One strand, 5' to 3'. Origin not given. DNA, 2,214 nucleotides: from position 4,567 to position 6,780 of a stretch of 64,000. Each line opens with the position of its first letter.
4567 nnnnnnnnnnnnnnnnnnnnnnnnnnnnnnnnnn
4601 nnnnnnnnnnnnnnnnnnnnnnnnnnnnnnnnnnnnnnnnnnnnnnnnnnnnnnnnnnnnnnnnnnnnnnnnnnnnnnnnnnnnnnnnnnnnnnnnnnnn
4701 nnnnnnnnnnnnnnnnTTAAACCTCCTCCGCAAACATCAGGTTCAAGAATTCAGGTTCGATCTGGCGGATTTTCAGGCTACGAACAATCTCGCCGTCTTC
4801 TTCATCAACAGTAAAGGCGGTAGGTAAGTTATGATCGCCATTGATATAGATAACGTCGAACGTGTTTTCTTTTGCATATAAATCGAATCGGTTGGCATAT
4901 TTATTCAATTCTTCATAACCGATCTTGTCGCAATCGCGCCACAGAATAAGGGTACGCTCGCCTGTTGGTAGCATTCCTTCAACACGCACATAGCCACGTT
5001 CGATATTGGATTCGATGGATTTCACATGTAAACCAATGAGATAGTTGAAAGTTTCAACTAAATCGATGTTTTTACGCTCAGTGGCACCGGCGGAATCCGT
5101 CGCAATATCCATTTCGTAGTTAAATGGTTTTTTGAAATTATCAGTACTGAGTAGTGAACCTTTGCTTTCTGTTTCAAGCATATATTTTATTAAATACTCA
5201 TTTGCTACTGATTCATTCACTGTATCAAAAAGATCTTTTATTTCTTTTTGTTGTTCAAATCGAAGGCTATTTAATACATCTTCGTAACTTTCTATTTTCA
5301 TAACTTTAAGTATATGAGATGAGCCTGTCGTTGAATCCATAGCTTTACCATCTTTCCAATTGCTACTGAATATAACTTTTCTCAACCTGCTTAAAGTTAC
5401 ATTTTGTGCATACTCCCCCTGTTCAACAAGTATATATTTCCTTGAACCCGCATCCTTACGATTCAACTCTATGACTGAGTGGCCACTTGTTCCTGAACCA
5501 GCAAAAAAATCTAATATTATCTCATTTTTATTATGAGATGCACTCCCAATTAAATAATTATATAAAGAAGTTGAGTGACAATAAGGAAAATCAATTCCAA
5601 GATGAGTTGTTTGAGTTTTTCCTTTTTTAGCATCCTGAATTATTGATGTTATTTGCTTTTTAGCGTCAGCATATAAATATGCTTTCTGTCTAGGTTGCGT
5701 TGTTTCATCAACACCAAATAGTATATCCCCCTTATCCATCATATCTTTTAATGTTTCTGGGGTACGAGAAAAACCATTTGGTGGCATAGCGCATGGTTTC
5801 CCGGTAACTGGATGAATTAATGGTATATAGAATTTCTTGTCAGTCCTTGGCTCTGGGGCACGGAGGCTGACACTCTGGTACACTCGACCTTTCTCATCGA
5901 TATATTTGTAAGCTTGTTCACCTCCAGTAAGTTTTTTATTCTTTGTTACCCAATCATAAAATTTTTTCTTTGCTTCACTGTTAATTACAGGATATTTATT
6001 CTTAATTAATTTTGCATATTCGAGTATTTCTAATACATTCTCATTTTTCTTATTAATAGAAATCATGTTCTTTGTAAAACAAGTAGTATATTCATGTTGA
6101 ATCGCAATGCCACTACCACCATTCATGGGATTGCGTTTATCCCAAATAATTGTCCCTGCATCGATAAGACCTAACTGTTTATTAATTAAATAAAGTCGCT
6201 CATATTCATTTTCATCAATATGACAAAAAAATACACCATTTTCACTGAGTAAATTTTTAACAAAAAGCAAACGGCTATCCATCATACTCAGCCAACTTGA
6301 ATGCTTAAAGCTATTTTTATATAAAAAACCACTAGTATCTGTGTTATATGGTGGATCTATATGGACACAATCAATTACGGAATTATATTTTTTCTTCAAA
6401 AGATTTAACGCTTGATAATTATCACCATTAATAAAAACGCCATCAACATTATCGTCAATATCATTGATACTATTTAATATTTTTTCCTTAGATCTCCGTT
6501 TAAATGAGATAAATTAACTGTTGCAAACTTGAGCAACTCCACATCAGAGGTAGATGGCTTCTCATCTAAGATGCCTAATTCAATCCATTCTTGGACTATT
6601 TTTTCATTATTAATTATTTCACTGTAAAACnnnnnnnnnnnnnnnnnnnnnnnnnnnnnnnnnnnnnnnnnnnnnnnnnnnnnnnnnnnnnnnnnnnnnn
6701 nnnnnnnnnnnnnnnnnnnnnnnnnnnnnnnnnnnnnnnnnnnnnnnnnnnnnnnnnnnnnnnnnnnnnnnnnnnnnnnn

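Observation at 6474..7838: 454-aa protein with no recognisable motifs embedded between the SNF2 helicase and the methyltransferase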

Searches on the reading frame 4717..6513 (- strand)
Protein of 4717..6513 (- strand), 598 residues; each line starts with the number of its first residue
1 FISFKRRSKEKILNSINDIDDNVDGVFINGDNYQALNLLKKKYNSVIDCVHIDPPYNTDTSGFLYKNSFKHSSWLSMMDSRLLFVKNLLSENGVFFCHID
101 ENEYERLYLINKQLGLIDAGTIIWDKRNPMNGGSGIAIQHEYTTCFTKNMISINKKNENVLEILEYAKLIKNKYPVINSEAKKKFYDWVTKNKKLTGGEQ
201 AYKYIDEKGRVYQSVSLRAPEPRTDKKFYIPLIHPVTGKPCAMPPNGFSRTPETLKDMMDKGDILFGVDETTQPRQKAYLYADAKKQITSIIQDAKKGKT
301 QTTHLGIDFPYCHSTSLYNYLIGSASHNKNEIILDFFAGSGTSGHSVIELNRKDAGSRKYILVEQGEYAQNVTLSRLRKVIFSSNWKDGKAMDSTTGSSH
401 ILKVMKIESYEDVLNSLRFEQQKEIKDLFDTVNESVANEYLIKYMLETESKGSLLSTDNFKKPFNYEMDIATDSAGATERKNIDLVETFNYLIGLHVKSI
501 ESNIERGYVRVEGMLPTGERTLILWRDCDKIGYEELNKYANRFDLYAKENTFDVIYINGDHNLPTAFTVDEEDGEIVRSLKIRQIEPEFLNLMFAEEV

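Call 6: search_protein_families(proteins=[window:4717-6513:-], library=padloc, max_evalue=0.01)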
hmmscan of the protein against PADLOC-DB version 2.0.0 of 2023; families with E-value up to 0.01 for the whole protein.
window:4717-6513:- (598 aa): 31 families (the best 25 are shown)
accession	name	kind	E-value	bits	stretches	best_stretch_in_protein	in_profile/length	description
PDLC03646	MTase_III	-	0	1160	1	7-598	454-1057/1057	Type III methyltransferase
PDLC03634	MTase_III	-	5.7e-67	225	2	71-369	170-448/621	Type III methyltransferase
PDLC03638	MTase_III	-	7.2e-48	161.5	1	9-505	366-798/816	Type III methyltransferase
PDLC03644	MTase_III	-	9.2e-48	161.3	1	18-398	33-414/542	Type III methyltransferase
PDLC03640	MTase_III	-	6.5e-47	158.2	1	24-386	43-452/654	Type III methyltransferase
PDLC03641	MTase_III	-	2e-45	153.5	2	67-373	177-454/657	Type III methyltransferase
PDLC03635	MTase_III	-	1.5e-36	124.4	1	21-450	215-641/708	Type III methyltransferase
PDLC03642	MTase_III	-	9.9e-36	121.5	2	17-218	75-277/528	Type III methyltransferase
PDLC03636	MTase_III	-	2.4e-31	107.2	2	18-300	40-314/575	Type III methyltransferase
PDLC03639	MTase_III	-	1.3e-26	91.1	2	23-155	86-228/639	Type III methyltransferase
PDLC03645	MTase_III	-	1.1e-25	87.8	2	26-114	141-237/709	Type III methyltransferase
PDLC03354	MTase_II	-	6e-25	86.1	1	24-380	60-385/425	Type II methyltransferase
PDLC03637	MTase_III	-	3.3e-23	80.1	2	25-150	122-265/513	Type III methyltransferase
PDLC03278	MTase_II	-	1e-22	79.1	1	34-371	8-346/390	Type II methyltransferase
PDLC03643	MTase_III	-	6.5e-14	49.9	2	325-371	226-272/465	Type III methyltransferase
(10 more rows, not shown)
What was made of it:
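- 4717..6513 (-): The remainder of Mod, in the -1 frame: methyltransferase core (DPPY, then FAGSG), central TRD and C-terminal domain. PADLOC PDLC03646 positions 454-1057, 1160 bits (call 6).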

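Call 7: search_protein_families(proteins=[window:4717-6513:-], library=ncbifam, max_evalue=0.01)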
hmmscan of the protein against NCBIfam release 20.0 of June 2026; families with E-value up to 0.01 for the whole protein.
window:4717-6513:- (598 aa): 3 families
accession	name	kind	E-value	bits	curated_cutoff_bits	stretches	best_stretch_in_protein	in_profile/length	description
NF008572.0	PRK11524.1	equivalog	7.7e-07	28.5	292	0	318-356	204-241/294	adenine-specific DNA-methyltransferase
NF050803.1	DnaMtaseCcrMCaul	equivalog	4.9e-06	25.7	830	0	324-381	200-251/350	adenine-specific DNA-methyltransferase CcrM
TIGR00095.1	TIGR00095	equivalog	0.00072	19.3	117.5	0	2-67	81-145/194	16S rRNA (guanine(966)-N(2))-methyltransferase RsmD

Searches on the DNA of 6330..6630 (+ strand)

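Call 20: search_dna_similar(query=window:6330-6630:+, collection=ecoli_genomes, mode=near, max_rows=60)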
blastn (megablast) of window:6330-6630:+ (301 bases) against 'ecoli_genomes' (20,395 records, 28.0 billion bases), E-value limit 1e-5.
Records with a match: 33; places in all: 33; records where one place covers at least 80% of the query: 33.
Genomes with a match: 33 of 5426; with a place that covers at least 80% of the query: 33. Places per genome that has any: lowest 1, median 1, highest 1. On chromosomes: 33 places; on plasmids: 0.
Best place of each record, by identity: >=99% 33.
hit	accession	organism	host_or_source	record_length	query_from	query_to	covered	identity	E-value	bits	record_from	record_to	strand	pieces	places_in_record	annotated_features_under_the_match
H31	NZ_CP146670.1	Escherichia coli strain MS 21-1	Homo sapiens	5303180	1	301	100%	100.0%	2e-155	556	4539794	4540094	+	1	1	site-specific DNA-methyltransferase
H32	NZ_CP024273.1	Escherichia coli strain F9792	missing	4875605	1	301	100%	99.7%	8e-154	551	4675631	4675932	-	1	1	site-specific DNA-methyltransferase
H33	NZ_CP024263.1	Escherichia coli O169:H41 strain F6326-C1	missing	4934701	1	301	100%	99.7%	8e-154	551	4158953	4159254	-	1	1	site-specific DNA-methyltransferase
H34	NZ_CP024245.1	Escherichia coli O27:H7 strain B4103-1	missing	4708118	1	301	100%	99.7%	8e-154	551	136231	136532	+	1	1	site-specific DNA-methyltransferase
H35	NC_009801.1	Escherichia coli O139:H28 str. E24377A strain E24377A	-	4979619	1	301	100%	99.7%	8e-154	551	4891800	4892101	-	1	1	site-specific DNA-methyltransferase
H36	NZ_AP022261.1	Escherichia coli strain WP8-S18-ESBL-07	-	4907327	1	301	100%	99.7%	8e-154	551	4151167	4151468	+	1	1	site-specific DNA-methyltransferase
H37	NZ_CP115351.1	Escherichia coli strain CUVET21-37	cat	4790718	1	301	100%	99.7%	8e-154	551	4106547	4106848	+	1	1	site-specific DNA-methyltransferase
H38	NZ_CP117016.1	Escherichia coli strain MLI121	Homo sapiens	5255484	1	301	100%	99.7%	8e-154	551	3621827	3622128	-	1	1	site-specific DNA-methyltransferase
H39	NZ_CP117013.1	Escherichia coli strain MLI114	Homo sapiens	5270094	1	301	100%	99.7%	8e-154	551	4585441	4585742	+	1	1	site-specific DNA-methyltransferase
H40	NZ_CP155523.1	Escherichia coli strain WWCOL-315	wastewater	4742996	1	301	100%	99.7%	8e-154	551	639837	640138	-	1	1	site-specific DNA-methyltransferase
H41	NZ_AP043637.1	Escherichia coli strain AST262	Homo sapiens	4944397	1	301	100%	99.7%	8e-154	551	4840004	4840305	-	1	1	site-specific DNA-methyltransferase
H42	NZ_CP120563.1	Escherichia coli strain H22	Homo sapiens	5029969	1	301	100%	99.7%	8e-154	551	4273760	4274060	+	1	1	site-specific DNA-methyltransferase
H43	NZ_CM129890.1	Escherichia coli strain MB06101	seawater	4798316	1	301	100%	99.3%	1e-152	547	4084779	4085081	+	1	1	site-specific DNA-methyltransferase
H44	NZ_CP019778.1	Escherichia coli strain NCTC86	Homo sapiens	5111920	1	301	100%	99.3%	4e-152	545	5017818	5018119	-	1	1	site-specific DNA-methyltransferase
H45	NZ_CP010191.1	Escherichia coli strain M8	mouse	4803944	1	301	100%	99.3%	4e-152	545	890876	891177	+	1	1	site-specific DNA-methyltransferase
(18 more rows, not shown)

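Call 21: get_annotated_region(hit=H31, flank=300)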
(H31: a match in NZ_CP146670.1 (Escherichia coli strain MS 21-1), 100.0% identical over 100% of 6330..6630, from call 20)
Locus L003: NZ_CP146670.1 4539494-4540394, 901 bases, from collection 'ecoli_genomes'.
description: Escherichia coli strain MS 21-1 chromosome, complete genome
organism: Escherichia coli strain MS 21-1 (NCBI taxid 562)
replicon: chromosome; assembly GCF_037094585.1
host: Homo sapiens; source: Colon; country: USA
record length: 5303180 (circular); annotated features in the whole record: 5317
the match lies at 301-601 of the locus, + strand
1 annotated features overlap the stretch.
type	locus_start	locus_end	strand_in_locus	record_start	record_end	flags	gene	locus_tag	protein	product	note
CDS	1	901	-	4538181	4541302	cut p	-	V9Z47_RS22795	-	site-specific DNA-methyltransferase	frameshifted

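Call 22: get_annotated_region(hit=H42, flank=300)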
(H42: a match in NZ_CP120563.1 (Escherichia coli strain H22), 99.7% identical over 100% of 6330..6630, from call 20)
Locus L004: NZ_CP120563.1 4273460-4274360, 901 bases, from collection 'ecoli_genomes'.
description: Escherichia coli strain H22 chromosome, complete genome
organism: Escherichia coli strain H22 (NCBI taxid 562)
replicon: chromosome; assembly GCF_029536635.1
host: Homo sapiens; source: feces; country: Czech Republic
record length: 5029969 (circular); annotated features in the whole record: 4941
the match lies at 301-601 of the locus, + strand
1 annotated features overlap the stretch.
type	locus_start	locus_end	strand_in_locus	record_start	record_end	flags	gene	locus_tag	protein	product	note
CDS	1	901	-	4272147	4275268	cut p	-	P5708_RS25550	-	site-specific DNA-methyltransferase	frameshifted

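Call 23: get_annotated_region(hit=H43, flank=300)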
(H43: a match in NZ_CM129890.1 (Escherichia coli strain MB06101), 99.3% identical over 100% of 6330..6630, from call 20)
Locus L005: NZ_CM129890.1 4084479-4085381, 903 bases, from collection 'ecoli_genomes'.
description: Escherichia coli strain MB06101 chromosome, whole genome shotgun sequence
organism: Escherichia coli strain MB06101 (NCBI taxid 562)
replicon: chromosome; assembly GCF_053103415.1
host: -; source: seawater; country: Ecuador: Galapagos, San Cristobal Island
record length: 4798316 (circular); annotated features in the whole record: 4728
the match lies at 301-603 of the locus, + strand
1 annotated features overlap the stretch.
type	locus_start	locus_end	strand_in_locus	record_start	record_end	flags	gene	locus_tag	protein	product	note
CDS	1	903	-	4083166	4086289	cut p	-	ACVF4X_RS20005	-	site-specific DNA-methyltransferase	frameshifted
